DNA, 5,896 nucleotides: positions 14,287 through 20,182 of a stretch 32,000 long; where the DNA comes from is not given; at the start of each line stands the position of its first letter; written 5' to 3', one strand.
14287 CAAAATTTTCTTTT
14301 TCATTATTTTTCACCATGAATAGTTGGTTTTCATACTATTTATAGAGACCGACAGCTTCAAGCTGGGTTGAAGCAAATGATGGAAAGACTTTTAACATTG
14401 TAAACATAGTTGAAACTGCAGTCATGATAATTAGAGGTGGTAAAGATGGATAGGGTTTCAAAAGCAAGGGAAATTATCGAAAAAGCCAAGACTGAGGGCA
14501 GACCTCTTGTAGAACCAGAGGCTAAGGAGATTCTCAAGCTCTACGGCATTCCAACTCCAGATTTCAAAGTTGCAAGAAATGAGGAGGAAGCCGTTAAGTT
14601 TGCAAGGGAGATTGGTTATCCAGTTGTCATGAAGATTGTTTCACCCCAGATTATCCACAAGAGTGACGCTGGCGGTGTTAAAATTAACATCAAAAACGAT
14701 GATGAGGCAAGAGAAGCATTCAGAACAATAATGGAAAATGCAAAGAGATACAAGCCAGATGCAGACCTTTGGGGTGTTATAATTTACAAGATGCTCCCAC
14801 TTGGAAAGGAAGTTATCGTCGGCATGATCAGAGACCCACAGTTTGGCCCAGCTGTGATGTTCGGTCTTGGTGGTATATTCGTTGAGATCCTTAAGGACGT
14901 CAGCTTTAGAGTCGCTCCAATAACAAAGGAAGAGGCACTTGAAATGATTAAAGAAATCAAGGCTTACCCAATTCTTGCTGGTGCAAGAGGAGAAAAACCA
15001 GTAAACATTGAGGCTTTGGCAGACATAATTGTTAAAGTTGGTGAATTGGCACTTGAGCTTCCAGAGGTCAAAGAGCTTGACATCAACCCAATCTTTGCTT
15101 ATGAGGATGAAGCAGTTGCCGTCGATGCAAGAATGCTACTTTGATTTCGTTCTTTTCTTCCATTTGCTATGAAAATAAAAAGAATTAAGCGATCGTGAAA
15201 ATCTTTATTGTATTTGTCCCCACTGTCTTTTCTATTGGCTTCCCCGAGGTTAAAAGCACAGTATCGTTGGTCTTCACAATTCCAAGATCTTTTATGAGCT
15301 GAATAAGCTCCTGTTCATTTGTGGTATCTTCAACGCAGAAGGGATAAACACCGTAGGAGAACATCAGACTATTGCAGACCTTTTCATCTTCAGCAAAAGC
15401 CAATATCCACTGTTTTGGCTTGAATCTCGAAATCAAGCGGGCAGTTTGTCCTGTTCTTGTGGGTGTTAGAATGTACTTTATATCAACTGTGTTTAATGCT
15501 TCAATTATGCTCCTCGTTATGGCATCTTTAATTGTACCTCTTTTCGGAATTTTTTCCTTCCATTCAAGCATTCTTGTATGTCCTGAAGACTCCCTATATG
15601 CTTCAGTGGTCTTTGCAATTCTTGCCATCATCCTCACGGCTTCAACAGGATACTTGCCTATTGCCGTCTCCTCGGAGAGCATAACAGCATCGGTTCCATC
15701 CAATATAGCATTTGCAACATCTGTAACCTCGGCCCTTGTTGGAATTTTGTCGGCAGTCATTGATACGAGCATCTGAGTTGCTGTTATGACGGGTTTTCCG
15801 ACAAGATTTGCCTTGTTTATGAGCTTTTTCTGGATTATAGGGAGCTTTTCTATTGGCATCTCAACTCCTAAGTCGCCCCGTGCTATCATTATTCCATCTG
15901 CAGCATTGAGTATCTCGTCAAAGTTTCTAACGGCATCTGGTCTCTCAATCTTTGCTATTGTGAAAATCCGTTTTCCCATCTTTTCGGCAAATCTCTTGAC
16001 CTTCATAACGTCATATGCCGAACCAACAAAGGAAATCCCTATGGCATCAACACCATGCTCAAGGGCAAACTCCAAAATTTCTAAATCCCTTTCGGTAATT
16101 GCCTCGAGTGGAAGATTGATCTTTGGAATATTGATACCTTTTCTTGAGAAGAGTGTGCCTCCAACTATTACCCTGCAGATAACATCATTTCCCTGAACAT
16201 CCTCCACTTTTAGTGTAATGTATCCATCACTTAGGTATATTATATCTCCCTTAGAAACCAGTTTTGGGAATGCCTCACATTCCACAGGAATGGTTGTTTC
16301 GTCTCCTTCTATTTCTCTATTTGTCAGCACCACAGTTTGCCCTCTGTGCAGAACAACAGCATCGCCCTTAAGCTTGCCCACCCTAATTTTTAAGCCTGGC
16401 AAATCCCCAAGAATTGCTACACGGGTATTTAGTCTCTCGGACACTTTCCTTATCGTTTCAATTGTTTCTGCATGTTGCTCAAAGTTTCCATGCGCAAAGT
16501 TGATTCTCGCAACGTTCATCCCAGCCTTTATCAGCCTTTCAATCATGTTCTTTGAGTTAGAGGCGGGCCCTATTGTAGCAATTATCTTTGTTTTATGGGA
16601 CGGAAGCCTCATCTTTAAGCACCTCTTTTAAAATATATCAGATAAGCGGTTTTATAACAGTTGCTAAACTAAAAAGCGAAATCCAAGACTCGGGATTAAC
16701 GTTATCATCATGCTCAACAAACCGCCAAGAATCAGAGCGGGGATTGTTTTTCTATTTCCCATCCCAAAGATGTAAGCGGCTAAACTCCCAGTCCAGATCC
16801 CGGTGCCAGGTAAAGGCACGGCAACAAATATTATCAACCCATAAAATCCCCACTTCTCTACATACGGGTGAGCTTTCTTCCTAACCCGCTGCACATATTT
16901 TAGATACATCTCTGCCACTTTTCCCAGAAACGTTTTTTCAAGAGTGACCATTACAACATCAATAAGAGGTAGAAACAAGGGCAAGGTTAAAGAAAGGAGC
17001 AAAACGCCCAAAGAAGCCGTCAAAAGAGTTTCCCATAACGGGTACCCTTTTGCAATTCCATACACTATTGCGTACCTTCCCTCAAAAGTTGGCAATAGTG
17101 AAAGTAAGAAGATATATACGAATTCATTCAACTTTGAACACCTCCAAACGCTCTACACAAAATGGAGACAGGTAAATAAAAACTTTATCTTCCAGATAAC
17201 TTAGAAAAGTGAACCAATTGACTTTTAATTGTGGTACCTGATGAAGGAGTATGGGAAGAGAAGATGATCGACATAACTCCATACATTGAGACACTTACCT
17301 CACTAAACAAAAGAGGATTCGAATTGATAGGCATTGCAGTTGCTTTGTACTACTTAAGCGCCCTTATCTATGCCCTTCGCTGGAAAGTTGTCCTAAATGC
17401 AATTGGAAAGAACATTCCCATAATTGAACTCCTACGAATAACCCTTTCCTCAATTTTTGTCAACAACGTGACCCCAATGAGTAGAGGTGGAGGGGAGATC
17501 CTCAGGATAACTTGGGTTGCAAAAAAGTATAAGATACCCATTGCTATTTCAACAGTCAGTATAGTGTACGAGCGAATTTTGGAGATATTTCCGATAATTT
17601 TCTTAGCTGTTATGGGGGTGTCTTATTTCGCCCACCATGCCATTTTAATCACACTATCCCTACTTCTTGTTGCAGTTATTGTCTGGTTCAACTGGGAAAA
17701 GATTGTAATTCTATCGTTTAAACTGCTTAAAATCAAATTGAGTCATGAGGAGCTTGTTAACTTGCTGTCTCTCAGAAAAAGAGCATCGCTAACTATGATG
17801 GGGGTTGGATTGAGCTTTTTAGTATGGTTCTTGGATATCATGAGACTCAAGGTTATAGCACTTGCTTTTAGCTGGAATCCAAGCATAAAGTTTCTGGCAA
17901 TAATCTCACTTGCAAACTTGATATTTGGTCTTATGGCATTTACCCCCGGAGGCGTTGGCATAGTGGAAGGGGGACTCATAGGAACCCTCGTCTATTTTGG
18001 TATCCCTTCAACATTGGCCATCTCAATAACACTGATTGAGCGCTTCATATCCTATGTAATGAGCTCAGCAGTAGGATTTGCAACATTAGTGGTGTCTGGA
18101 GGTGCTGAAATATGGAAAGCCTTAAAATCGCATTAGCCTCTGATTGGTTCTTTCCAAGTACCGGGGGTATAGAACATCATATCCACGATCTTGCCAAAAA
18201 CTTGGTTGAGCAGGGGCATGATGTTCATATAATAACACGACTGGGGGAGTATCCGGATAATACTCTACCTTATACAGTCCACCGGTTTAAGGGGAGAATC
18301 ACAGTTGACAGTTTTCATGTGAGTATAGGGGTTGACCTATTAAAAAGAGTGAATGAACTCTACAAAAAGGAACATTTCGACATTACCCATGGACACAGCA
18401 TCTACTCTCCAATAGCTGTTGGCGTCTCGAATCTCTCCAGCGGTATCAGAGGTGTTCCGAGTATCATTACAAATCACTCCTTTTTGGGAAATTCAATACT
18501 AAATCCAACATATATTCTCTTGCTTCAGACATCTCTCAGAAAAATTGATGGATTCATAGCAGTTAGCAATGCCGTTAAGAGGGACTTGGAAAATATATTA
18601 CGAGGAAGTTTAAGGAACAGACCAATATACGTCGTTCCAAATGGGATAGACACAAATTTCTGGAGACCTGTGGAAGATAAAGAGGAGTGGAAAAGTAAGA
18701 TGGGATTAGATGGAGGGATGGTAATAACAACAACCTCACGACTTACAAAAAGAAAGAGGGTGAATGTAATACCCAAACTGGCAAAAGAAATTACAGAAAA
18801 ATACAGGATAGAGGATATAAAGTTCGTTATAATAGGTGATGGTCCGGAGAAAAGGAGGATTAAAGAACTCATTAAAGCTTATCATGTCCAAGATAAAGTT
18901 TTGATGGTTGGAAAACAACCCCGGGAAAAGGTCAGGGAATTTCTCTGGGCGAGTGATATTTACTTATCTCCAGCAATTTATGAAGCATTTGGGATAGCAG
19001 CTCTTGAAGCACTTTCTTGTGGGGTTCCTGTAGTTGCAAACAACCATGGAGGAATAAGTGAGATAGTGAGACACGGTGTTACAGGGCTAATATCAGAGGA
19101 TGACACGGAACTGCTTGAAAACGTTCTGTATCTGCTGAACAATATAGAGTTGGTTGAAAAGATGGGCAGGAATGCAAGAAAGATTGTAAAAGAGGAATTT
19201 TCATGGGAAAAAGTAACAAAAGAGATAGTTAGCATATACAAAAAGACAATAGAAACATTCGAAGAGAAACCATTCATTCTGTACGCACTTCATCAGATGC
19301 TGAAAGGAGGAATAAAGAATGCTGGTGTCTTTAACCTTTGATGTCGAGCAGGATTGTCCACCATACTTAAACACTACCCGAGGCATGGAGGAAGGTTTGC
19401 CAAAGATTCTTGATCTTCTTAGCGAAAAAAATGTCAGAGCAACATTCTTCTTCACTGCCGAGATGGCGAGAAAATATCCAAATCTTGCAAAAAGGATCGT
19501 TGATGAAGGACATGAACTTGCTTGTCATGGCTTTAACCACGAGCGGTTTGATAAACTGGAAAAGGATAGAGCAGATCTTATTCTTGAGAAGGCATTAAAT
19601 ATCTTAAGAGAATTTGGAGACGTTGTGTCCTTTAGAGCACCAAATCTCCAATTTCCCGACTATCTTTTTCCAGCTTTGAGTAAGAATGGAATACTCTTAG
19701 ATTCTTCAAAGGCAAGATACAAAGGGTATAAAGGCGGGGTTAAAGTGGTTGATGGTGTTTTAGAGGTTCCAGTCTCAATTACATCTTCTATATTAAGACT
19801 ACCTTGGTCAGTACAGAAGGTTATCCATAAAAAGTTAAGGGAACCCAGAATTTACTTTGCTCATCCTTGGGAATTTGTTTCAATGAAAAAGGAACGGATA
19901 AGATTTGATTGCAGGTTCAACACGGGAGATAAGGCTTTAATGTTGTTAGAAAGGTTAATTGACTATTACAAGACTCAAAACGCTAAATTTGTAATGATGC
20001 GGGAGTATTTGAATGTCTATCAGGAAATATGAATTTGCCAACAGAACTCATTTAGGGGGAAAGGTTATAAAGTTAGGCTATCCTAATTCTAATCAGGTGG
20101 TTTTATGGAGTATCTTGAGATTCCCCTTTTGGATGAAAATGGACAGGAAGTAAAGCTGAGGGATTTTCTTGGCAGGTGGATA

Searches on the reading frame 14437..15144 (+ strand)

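Call 83: search_protein_families(library=pfam, max_evalue=0.00001, proteins=[window:14437-15144:+])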
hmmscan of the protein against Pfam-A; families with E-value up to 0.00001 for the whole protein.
window:14437-15144:+ (235 aa): 2 families
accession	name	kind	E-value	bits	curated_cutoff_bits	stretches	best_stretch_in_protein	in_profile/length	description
PF13549.11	ATP-grasp_5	-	5.3e-88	294.5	27.6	1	21-234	7-220/221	ATP-grasp domain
PF08442.15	ATP-grasp_2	-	5e-09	36.5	29.5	1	24-219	2-200/202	ATP-grasp domain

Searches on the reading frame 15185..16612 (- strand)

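Call 83: search_protein_families(library=pfam, max_evalue=0.00001, proteins=[window:15185-16612:-])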
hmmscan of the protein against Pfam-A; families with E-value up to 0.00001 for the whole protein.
window:15185-16612:- (475 aa): 2 families
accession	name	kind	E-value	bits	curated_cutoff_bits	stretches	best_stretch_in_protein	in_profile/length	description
PF00224.27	PK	-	8.1e-116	387.1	30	1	6-326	2-328/328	Pyruvate kinase, barrel domain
PF02887.21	PK_C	-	3.6e-26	92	28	1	363-471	1-113/114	Pyruvate kinase, alpha/beta domain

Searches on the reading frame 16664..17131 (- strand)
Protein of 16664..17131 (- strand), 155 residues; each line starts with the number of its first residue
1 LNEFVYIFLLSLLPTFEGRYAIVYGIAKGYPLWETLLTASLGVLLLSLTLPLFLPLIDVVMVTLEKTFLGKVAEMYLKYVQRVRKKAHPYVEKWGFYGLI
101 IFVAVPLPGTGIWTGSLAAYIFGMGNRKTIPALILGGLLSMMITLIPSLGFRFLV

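Call 72: search_protein_families(library=pfam, max_evalue=1, proteins=[window:16664-17131:-])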
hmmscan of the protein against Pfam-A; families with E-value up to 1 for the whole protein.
window:16664-17131:- (155 aa): 3 families
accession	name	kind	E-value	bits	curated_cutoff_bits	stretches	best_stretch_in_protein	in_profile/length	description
PF06695.16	Sm_multidrug_ex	-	1.6e-28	100.1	30.7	1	17-143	1-121/121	Putative small multi-drug export protein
PF12159.13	DUF3593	-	0.056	13.9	25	1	76-108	12-45/88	Protein of unknown function (DUF3593)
PF03631.20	Virul_fac_BrkB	-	0.81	9.7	33.7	0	23-155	101-215/259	Virulence factor BrkB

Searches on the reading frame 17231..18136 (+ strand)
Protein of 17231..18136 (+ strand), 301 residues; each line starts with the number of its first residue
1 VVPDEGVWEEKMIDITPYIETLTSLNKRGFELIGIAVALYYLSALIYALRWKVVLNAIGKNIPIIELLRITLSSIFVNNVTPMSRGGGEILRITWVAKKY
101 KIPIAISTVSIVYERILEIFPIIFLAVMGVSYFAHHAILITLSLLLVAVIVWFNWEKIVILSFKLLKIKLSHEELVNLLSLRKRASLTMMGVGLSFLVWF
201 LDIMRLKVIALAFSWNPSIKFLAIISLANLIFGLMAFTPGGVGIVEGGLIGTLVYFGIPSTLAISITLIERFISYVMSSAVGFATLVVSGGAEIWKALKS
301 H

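Call 83: search_protein_families(library=pfam, max_evalue=0.00001, proteins=[window:17231-18136:+])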
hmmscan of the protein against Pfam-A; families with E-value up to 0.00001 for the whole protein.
window:17231-18136:+ (301 aa): 1 family
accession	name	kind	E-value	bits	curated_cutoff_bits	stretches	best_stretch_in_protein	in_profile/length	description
PF03706.18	LPG_synthase_TM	-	5.9e-43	147.9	33.4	1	13-282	19-302/302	Lysylphosphatidylglycerol synthase TM region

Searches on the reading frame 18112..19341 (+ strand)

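Call 83: search_protein_families(library=pfam, max_evalue=0.00001, proteins=[window:18112-19341:+])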
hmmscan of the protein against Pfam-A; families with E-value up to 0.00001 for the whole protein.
window:18112-19341:+ (409 aa): 7 families
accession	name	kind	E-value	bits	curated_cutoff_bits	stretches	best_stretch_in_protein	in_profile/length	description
PF00534.26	Glycos_transf_1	-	2.4e-42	144.8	26.4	1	189-357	1-171/172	Glycosyl transferases group 1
PF13439.12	Glyco_transf_4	-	6.3e-32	111.4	28.5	1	18-182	2-169/170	Glycosyltransferase Family 4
PF13692.12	Glyco_trans_1_4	-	2.1e-29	103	27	1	204-344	3-142/142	Glycosyl transferases group 1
PF13579.12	Glyco_trans_4_4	-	1.2e-15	58.6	29.7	1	18-178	1-158/158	Glycosyl transferase 4-like domain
PF13524.12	Glyco_trans_1_2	-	1.7e-12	47.9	25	1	232-373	11-143/144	Glycosyl transferase-like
PF20706.3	GT4-conflict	-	3.1e-11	43.3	26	1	148-326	150-327/385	Family 4 Glycosyltransferase in conflict systems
PF13477.12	Glyco_trans_4_2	-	6e-07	30.2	23.4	1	21-150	10-137/139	Glycosyl transferase 4-like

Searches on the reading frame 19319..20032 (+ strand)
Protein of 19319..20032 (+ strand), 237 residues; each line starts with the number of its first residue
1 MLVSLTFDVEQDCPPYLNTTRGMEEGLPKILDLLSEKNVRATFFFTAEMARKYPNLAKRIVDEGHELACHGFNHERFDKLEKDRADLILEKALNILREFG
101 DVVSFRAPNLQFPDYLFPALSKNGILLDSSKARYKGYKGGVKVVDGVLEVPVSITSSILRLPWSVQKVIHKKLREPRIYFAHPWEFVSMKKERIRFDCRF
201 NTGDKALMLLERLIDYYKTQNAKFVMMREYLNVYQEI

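Call 83: search_protein_families(library=pfam, max_evalue=0.00001, proteins=[window:19319-20032:+])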
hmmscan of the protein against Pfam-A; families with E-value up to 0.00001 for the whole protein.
window:19319-20032:+ (237 aa): 1 family
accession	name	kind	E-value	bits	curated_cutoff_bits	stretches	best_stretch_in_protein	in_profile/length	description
PF01522.26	Polysacc_deac_1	-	9.4e-20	71.3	23.1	1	3-125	9-121/124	Polysaccharide deacetylase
